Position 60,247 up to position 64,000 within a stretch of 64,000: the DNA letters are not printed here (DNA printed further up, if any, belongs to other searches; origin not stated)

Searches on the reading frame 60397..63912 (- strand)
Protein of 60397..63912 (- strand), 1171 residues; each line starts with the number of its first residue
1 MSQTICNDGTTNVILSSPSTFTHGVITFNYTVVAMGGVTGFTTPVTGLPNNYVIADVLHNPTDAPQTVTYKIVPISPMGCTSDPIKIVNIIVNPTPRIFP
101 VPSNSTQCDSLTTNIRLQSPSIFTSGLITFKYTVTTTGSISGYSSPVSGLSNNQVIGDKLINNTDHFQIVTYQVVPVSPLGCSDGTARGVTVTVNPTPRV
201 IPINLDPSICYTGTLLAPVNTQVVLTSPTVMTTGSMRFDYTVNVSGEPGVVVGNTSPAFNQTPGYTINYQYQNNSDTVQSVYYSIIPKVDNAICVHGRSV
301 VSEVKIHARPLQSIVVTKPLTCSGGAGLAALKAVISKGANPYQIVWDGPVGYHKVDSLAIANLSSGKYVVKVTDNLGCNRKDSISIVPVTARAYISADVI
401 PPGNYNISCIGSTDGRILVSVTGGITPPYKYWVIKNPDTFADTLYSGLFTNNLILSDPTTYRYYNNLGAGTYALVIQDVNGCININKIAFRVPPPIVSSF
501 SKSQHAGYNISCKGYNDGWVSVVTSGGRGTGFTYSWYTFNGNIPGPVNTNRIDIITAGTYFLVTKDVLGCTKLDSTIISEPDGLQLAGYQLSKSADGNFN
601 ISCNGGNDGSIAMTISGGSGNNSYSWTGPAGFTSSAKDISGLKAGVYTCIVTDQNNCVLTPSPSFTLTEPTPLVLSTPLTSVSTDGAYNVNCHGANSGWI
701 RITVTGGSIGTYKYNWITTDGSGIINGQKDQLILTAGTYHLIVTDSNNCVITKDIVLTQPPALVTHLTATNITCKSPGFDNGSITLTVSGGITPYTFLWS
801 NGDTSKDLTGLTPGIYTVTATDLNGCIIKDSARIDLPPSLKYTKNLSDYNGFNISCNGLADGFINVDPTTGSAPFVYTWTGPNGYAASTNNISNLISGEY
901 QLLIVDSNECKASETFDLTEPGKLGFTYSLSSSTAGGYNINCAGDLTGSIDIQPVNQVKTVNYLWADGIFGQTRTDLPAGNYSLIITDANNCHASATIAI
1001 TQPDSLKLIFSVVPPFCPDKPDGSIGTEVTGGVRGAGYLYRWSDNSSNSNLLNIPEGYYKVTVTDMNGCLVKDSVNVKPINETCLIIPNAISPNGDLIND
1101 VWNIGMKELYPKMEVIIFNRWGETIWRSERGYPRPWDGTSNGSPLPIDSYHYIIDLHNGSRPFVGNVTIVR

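Call 61: search_protein_families(library=pfam, proteins=[window:60397-63912:-], max_evalue=0.00001)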
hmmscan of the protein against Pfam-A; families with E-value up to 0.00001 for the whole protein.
window:60397-63912:- (1171 aa): 3 families
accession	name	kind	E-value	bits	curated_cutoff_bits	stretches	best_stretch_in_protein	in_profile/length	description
PF13573.12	SprB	-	7.7e-41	137.9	28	3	768-804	3-37/37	SprB repeat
PF13585.12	CHU_C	-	1.6e-19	70.2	27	1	1086-1167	2-84/86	CHU_C Type IX secretion signal domain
PF19406.5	PKD_5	-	2.3e-13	50.3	25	2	3-96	1-88/88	PKD-like domain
